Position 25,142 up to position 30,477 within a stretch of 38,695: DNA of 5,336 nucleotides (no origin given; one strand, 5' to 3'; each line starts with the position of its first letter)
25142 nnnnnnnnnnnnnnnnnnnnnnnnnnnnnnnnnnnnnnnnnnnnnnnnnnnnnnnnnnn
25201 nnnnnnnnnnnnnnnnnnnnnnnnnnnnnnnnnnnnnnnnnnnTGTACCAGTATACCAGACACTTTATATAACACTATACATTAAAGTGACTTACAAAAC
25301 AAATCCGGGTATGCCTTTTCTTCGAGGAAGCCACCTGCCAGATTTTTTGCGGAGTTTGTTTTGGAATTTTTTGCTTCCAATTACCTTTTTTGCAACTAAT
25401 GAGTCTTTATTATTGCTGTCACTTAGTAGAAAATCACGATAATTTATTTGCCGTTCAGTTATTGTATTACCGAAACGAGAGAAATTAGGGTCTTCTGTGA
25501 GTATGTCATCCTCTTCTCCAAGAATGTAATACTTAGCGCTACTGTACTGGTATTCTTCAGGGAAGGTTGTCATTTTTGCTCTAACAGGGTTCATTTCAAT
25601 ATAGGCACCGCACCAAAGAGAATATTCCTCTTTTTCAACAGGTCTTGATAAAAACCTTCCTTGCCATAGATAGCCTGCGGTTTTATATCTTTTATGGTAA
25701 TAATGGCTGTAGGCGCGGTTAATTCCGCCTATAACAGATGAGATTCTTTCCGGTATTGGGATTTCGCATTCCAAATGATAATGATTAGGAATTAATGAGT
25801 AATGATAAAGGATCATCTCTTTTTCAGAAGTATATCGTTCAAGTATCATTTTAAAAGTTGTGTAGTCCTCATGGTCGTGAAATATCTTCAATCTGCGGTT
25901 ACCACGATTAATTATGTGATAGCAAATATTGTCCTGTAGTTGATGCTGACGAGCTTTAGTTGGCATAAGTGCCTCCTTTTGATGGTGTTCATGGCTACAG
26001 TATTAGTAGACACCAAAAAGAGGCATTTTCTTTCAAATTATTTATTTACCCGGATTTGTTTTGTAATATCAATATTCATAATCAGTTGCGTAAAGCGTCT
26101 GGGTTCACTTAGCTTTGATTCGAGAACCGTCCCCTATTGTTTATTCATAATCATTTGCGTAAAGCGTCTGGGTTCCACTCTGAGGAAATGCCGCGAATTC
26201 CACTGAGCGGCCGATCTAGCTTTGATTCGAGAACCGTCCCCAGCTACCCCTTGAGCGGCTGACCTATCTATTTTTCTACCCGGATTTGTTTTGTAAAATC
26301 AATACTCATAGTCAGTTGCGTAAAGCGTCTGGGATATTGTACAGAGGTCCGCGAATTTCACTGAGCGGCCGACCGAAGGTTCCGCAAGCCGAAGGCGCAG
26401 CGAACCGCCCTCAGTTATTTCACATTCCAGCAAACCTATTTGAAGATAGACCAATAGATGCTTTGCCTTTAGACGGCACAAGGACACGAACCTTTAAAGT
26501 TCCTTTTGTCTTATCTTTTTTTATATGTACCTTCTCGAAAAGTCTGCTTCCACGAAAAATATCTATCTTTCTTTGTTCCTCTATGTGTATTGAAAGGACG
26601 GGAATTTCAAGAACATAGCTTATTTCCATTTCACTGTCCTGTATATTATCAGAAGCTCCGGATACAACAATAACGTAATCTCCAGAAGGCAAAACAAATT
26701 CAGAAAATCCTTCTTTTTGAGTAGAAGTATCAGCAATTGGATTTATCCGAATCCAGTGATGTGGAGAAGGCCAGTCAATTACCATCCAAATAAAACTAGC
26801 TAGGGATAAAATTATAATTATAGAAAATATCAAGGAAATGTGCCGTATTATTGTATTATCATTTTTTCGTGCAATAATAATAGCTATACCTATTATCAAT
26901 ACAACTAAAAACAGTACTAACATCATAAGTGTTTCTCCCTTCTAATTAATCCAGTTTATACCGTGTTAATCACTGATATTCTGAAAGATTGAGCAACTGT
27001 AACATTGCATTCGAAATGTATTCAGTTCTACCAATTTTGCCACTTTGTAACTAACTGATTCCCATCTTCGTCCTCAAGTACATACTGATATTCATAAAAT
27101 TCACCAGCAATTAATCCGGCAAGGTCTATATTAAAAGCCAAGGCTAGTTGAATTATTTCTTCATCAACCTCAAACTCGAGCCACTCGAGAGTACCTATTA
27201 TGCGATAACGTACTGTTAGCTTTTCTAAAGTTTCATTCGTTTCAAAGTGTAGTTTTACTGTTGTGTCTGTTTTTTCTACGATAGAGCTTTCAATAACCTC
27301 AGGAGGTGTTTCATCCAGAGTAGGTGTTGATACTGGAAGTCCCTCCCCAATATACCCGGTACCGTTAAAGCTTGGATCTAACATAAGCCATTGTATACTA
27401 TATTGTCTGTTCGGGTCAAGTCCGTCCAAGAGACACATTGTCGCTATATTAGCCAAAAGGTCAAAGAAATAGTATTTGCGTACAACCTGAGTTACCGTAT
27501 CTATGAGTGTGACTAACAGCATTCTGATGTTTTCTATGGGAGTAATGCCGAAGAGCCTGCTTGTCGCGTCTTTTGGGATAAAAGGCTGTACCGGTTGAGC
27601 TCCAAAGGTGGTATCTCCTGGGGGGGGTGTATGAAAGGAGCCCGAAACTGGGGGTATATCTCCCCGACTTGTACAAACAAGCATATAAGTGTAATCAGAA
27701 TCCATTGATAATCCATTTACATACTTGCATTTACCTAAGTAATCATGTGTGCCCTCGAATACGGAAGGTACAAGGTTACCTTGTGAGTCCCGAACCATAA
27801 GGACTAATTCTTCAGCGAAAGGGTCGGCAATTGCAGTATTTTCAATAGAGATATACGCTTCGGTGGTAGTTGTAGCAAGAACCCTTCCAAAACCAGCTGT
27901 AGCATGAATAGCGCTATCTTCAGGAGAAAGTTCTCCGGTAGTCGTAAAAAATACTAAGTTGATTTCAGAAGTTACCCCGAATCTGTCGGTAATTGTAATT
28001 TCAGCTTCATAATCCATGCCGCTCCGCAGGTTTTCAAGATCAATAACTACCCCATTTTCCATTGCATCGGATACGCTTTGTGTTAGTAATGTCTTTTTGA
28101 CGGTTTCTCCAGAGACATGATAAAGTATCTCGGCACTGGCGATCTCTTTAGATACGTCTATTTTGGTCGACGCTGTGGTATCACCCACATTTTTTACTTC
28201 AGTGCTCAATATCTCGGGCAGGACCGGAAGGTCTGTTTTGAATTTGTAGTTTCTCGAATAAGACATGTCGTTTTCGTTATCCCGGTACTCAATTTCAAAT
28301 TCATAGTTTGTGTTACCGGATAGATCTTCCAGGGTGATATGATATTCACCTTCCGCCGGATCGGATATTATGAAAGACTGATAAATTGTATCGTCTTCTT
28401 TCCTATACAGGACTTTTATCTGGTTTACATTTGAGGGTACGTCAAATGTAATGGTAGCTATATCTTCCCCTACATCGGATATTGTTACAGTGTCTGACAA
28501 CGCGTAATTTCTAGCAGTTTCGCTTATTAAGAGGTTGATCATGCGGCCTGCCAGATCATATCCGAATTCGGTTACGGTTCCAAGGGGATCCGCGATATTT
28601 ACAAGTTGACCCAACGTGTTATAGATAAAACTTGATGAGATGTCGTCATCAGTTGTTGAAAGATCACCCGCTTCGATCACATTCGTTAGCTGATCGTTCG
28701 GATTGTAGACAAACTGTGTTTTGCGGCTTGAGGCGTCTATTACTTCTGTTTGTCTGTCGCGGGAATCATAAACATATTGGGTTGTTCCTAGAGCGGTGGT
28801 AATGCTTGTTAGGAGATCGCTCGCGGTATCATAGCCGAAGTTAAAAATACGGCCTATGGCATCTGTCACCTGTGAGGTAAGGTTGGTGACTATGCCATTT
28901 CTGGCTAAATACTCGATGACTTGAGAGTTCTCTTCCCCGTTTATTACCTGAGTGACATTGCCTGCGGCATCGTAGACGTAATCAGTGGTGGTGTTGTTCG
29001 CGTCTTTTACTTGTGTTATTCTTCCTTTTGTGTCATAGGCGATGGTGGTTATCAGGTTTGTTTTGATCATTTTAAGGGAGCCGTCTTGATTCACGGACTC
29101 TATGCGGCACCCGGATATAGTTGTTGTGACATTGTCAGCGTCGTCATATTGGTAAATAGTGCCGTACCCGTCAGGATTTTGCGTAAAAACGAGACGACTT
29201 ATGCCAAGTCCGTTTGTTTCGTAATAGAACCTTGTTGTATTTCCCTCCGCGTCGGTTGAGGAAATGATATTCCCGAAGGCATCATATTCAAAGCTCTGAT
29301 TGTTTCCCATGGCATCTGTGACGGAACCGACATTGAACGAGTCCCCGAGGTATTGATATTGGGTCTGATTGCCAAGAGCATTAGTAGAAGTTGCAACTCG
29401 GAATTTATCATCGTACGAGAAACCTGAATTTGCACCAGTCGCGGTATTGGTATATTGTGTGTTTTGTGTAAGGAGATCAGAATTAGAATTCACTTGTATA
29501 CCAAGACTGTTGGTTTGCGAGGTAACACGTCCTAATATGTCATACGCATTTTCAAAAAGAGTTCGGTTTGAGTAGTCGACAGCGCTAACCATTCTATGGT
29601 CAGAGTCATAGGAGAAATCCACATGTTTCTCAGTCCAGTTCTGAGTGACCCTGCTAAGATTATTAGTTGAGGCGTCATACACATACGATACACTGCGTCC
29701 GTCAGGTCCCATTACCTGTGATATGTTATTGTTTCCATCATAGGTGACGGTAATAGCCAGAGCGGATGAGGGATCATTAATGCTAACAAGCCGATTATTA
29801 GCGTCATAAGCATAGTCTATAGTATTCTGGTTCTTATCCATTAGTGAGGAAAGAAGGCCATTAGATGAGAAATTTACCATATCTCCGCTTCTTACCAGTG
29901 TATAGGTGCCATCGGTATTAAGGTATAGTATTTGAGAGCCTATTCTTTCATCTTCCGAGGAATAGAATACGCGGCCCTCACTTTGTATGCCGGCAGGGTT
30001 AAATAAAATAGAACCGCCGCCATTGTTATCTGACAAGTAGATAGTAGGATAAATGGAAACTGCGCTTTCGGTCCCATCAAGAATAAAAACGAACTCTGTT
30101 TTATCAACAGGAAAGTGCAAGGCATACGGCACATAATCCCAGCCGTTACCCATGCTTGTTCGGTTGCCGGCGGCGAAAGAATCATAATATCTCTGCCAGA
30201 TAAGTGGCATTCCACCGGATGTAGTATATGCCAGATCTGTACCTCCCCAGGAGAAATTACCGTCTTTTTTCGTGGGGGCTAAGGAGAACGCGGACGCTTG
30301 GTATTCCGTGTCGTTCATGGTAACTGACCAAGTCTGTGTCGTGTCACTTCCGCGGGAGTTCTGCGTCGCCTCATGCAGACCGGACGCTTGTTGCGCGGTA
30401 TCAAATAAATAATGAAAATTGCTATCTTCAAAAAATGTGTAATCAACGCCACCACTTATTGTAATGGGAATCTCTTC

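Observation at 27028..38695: Giant RHS protein with the core end and toxin-position domain in the middle, followed by a second RHS-like start: apparent in-frame fusion of two units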

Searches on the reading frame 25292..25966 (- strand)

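Call 25: search_protein_families(library=pfam, proteins=[window:25292-25966:-], max_evalue=0.001)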
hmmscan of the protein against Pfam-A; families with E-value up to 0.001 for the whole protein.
window:25292-25966:- (224 aa): 1 family
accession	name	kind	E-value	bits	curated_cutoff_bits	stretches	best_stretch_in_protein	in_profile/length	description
PF01797.21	Y1_Tnp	-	3.7e-14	53.3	23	1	13-124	4-119/121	Transposase IS200 like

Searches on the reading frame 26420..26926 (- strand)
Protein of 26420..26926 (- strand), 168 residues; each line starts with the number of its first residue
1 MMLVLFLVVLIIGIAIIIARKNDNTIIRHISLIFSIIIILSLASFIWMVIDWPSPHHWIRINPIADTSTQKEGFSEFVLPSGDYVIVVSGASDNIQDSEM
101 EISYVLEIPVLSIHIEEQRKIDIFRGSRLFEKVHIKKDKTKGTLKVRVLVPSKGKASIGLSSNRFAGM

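Call 12: find_encoding_contigs(protein=window:26420-26926:-, flank=10000, max_places=4)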
Protein window:26420-26926:- (168 aa): 4 contigs read that carry it; 4 places shown.
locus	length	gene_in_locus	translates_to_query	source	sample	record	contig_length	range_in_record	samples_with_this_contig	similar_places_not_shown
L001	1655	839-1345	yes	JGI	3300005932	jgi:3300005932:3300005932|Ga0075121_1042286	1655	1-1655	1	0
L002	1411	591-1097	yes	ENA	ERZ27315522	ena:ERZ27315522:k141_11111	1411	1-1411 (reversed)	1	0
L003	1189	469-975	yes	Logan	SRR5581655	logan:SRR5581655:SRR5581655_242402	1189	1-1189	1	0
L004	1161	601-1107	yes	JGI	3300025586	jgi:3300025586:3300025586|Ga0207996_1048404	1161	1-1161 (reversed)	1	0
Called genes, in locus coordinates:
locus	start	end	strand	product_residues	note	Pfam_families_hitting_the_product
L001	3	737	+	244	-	?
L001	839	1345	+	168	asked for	-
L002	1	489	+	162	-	?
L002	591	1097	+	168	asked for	-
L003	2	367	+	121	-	?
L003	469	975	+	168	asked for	-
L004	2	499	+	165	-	?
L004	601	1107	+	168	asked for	-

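Call 25: search_protein_families(library=pfam, proteins=[window:26420-26926:-], max_evalue=0.001)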
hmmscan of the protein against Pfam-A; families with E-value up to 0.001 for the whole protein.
window:26420-26926:- (168 aa): 0 families

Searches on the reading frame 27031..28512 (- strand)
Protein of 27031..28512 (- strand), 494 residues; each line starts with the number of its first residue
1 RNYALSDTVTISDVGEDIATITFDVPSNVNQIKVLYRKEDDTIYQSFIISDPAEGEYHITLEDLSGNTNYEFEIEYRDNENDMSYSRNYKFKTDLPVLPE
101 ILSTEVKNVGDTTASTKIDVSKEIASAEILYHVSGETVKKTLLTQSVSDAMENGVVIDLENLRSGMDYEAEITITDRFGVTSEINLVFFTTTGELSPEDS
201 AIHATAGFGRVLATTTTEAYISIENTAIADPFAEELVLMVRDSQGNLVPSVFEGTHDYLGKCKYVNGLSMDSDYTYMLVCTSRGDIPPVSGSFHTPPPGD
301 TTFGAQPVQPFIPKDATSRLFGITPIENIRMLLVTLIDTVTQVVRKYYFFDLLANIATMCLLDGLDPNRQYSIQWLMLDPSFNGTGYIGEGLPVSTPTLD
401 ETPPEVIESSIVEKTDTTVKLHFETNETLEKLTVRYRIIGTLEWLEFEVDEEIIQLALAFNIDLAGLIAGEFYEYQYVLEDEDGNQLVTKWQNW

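Call 10: search_protein_families(library=pfam, proteins=[window:27031-28512:-], max_evalue=1)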
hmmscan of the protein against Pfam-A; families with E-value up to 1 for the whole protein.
window:27031-28512:- (494 aa): 6 families
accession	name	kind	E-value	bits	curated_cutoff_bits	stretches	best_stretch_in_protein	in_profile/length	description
PF00041.27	fn3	-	2.3e-08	34.6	25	1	9-86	6-78/84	Fibronectin type III domain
PF16656.11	Pur_ac_phosph_N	-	1.2e-07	32.7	30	1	17-93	13-93/93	Purple acid Phosphatase, N-terminal domain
PF10342.15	Kre9_KNH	-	0.02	16.1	24.6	1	13-89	9-92/94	Kre9/KNH-like N-terminal Ig-like domain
PF11589.14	DUF3244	-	0.03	14.8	25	1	15-78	27-87/96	Domain of unknown function (DUF3244)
PF18316.7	S-l_SbsC_C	-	0.1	13.5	26.6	1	110-169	3-54/86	S-layer protein SbsC C-terminal domain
PF13860.13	FlgD_ig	-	0.24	11.9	27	0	230-254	19-43/79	FlgD Ig-like domain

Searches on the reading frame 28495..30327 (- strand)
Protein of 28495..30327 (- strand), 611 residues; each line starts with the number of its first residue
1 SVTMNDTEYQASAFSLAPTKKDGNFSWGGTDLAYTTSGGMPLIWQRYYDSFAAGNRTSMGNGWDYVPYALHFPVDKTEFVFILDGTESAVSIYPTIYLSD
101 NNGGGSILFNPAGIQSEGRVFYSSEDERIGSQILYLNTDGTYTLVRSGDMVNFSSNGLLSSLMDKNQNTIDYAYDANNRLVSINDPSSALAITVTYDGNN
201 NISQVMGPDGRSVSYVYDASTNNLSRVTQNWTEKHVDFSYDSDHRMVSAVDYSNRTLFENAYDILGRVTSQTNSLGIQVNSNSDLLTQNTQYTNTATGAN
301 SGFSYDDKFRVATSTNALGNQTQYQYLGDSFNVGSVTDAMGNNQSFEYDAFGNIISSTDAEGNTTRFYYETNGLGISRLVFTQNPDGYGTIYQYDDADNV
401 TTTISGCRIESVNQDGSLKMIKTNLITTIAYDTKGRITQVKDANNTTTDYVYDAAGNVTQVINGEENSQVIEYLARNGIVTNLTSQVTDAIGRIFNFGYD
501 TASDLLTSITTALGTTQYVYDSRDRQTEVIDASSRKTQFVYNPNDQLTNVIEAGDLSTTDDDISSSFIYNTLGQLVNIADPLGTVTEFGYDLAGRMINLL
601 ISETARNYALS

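Call 24: search_protein_families(library=ncbifam, proteins=[window:28495-30327:-], max_evalue=1)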
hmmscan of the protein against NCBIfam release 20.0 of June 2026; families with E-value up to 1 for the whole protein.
window:28495-30327:- (611 aa): 4 families
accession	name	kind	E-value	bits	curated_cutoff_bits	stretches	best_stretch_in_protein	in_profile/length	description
TIGR01643.1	YD_repeat_2x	repeat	1.2e-34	117.4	15.8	7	335-367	9-41/42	YD repeat-containing protein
NF041261.1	RHS_core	equivalog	2.7e-21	75.2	2000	3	157-402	459-695/1261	RHS element core protein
TIGR02117.1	chp_urease_rgn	hypoth_equivalog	0.038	13.5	131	1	404-489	120-202/208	TIGR02117 family protein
NF004651.0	PRK05996.1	equivalog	0.13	11.7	342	1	244-311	120-183/424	MotB family protein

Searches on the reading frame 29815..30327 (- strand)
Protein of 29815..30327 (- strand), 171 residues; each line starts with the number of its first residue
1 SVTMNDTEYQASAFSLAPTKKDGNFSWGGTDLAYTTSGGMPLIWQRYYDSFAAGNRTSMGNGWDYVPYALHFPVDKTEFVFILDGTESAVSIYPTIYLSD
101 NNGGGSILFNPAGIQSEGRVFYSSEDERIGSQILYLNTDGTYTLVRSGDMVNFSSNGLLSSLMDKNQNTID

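Call 10: search_protein_families(library=pfam, proteins=[window:29815-30327:-], max_evalue=1)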
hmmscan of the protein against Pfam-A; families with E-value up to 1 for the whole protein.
window:29815-30327:- (171 aa): 1 family
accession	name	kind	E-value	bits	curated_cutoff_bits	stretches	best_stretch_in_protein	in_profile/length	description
PF20148.4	DUF6531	-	0.00011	22.9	24.1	1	23-75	9-57/74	Domain of unknown function (DUF6531)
